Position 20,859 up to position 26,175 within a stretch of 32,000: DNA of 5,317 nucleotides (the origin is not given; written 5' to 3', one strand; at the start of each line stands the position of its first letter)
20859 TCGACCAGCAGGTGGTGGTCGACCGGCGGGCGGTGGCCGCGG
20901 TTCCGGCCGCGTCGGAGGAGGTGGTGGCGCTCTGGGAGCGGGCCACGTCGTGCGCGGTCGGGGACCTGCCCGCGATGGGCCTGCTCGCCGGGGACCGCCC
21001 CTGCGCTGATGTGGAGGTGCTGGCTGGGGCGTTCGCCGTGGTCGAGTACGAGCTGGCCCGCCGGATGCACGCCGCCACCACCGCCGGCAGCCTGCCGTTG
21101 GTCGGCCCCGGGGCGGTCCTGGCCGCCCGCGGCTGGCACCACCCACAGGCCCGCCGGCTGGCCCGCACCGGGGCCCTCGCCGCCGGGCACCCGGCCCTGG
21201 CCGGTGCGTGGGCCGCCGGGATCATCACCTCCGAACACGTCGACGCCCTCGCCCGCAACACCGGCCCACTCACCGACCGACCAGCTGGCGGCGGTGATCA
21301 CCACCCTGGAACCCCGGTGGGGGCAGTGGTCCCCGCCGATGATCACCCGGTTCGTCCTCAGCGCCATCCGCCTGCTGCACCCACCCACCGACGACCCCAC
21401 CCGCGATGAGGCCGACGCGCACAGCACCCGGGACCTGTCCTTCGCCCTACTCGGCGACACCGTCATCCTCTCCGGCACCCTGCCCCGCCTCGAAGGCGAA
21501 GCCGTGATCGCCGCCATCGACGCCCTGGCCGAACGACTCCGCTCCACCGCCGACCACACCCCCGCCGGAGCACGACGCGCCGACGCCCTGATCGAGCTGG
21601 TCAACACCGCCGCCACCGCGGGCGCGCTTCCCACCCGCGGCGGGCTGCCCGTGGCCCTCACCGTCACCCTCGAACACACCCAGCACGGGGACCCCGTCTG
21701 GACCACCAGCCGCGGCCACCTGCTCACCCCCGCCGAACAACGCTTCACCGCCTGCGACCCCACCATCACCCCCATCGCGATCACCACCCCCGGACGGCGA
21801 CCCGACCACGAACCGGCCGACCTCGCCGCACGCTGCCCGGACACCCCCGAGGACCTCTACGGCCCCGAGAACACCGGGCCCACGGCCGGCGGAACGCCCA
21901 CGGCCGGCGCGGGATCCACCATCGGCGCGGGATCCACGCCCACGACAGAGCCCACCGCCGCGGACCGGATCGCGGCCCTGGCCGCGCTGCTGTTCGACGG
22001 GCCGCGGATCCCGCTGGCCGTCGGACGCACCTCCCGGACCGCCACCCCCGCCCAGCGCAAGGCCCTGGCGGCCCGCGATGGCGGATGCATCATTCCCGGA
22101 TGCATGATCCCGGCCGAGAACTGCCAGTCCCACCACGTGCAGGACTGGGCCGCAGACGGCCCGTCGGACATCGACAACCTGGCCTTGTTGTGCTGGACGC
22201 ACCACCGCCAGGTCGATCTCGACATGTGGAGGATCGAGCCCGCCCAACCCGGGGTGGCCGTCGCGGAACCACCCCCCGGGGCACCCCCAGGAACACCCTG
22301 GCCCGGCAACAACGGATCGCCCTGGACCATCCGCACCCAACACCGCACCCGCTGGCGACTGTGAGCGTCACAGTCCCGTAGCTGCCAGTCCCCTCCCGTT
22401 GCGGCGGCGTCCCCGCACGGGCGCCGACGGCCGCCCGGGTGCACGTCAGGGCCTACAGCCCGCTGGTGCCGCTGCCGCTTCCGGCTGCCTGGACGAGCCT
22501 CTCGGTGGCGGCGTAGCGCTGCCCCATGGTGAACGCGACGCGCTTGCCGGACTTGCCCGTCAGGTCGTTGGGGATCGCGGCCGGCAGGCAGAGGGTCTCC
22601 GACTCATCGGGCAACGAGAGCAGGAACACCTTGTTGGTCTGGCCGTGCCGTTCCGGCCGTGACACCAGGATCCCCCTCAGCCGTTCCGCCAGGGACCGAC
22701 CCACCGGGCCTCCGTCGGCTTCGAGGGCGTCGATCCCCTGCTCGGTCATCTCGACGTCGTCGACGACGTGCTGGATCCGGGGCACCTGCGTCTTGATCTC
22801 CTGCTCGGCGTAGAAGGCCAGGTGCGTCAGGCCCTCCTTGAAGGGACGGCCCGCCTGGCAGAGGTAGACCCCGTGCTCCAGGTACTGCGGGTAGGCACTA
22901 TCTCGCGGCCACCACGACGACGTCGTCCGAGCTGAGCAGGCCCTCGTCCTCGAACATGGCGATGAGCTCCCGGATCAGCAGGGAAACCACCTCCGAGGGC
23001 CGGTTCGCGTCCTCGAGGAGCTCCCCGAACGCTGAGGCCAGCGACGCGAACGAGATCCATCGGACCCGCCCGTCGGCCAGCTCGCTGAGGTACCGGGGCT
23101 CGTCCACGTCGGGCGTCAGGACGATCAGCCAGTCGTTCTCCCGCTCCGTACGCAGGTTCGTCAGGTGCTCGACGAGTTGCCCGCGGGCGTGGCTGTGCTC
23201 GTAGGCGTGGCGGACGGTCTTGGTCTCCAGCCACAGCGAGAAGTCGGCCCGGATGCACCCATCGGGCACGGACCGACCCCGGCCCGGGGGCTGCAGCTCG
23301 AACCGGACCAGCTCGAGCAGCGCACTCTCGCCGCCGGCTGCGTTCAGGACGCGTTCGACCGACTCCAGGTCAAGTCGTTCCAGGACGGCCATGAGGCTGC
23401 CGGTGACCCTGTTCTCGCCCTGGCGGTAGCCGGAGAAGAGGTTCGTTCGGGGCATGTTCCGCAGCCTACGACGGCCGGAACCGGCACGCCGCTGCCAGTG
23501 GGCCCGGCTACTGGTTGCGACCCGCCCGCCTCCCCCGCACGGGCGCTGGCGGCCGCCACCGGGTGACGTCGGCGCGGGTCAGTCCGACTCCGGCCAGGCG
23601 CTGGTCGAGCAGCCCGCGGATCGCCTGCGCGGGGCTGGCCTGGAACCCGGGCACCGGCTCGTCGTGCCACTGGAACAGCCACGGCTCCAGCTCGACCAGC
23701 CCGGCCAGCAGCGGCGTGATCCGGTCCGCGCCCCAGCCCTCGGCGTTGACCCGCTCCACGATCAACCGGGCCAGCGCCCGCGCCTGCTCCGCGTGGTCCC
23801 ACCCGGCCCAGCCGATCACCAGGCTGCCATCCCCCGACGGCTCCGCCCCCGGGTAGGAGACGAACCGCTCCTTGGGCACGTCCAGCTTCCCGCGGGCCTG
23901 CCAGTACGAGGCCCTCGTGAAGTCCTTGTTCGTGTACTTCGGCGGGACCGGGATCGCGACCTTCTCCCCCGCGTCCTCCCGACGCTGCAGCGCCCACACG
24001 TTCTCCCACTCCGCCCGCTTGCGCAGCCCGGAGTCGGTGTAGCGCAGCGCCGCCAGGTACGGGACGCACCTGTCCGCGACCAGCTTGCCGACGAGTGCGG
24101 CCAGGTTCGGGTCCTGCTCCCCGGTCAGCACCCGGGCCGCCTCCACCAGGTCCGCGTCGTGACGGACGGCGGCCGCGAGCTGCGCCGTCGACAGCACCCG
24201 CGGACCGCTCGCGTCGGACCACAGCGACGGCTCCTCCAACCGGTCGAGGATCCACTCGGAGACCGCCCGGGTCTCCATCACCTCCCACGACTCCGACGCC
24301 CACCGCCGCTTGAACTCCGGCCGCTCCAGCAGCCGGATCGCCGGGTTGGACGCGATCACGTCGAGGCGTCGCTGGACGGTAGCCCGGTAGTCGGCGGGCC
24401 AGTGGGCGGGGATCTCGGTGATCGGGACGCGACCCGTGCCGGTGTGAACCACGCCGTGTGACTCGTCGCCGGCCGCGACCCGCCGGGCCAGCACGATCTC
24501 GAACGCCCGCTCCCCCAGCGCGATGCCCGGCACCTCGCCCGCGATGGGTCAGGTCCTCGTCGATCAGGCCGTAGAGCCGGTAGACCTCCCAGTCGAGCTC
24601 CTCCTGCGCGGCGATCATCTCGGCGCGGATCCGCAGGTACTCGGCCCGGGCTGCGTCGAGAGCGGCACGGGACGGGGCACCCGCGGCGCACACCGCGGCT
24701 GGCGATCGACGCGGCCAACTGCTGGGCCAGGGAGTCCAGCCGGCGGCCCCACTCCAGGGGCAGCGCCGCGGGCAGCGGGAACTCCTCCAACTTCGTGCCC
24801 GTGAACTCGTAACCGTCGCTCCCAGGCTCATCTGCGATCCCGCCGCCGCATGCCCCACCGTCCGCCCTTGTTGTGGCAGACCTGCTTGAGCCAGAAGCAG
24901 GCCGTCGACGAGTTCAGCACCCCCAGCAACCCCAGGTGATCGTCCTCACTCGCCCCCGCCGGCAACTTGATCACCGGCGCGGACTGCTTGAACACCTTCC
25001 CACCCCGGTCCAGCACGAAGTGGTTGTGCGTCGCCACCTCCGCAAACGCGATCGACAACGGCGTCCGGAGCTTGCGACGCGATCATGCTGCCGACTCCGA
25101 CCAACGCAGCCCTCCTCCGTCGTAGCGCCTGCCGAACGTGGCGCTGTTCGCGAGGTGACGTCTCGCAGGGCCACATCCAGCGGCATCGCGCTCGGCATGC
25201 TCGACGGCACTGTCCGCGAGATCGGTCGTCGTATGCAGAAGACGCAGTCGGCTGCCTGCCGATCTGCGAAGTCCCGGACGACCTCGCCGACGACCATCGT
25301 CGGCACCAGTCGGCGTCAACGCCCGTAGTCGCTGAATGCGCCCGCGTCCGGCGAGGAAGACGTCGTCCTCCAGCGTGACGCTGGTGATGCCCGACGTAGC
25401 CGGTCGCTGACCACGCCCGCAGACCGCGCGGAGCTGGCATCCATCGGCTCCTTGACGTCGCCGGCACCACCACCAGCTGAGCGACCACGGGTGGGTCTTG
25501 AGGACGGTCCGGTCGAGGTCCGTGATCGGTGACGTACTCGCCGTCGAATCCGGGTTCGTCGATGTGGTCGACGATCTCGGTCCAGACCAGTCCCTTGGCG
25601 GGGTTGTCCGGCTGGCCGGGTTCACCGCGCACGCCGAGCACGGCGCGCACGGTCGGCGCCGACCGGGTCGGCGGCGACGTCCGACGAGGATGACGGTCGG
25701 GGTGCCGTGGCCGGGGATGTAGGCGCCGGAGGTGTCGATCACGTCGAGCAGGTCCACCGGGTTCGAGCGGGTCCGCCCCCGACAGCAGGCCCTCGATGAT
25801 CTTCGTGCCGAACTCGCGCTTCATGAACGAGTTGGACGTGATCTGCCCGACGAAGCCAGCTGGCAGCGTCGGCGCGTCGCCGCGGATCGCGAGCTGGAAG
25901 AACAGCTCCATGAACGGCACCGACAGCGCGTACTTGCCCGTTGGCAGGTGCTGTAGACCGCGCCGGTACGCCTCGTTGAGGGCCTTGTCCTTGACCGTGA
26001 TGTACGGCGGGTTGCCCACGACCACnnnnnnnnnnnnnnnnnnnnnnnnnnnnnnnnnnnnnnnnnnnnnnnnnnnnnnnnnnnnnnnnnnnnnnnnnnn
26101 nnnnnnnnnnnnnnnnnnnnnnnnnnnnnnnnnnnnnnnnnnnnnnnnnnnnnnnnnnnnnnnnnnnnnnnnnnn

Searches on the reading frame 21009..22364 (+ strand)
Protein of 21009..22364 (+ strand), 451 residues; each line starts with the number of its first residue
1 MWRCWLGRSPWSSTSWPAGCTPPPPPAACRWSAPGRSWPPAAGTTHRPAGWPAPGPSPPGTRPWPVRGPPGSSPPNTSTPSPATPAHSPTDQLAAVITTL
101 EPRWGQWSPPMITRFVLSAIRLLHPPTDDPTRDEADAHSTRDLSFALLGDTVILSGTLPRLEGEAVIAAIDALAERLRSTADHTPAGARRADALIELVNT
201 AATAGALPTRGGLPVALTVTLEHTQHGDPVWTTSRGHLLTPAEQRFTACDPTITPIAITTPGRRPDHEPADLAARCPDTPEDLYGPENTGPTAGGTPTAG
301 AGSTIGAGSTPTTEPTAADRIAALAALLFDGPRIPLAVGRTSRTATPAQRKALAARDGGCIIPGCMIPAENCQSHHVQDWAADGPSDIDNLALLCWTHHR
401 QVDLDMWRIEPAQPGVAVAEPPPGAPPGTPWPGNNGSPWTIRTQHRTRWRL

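Call 55: search_protein_families(library=pfam, proteins=[window:21009-22364:+], max_evalue=0.01)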
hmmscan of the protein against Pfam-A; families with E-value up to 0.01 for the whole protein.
window:21009-22364:+ (451 aa): 2 families
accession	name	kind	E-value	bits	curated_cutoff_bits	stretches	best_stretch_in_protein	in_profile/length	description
PF02720.22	DUF222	-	1.2e-10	41.7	24.4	2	88-245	99-266/306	Domain of unknown function (DUF222)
PF01844.29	HNH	-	2.9e-05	24.6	21.4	1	365-401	4-43/47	HNH endonuclease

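Call 56: search_protein_families(library=padloc, proteins=[window:21009-22364:+], max_evalue=0.001)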
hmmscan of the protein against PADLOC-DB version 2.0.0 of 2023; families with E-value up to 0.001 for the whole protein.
window:21009-22364:+ (451 aa): 0 families

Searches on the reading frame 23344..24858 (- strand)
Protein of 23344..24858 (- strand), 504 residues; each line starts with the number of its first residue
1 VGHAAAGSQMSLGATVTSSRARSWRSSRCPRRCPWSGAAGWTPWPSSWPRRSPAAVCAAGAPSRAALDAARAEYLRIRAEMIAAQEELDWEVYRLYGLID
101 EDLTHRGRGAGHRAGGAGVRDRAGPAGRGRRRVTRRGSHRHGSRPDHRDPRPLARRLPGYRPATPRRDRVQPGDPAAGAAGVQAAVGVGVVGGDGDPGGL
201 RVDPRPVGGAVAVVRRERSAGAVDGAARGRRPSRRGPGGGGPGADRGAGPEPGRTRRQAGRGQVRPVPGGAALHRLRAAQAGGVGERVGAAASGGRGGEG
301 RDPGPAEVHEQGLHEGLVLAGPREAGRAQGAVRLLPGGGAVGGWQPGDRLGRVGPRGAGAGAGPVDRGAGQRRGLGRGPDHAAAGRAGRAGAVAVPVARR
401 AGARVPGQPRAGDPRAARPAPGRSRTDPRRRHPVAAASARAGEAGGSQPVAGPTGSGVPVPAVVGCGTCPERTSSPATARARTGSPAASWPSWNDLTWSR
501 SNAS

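Call 22: search_protein_families(library=padloc, proteins=[window:23344-24858:-], max_evalue=0.00001)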
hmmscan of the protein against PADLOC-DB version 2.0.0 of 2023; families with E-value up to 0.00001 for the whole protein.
window:23344-24858:- (504 aa): 3 families
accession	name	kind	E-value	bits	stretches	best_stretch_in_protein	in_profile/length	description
PDLC02529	PglX|PglXI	-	6.5e-16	55.2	1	50-102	786-838/1189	PglX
PDLC03617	REase_MTase_IIG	-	2e-09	33.7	1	62-108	798-844/1183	Type IIG restriction enzyme-methyltransferase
PDLC02536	PglX|PglXI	-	9e-06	22.5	0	66-107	151-192/560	PglX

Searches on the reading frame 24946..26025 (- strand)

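Call 22: search_protein_families(library=padloc, proteins=[window:24946-26025:-], max_evalue=0.00001)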
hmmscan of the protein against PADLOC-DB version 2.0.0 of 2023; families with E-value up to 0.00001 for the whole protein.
window:24946-26025:- (359 aa): 2 families
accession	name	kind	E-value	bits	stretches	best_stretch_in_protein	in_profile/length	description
PDLC02529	PglX|PglXI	-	1.1e-46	157.1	2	2-81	361-438/1189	PglX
PDLC03617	REase_MTase_IIG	-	1.8e-43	146.5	1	2-166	362-517/1183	Type IIG restriction enzyme-methyltransferase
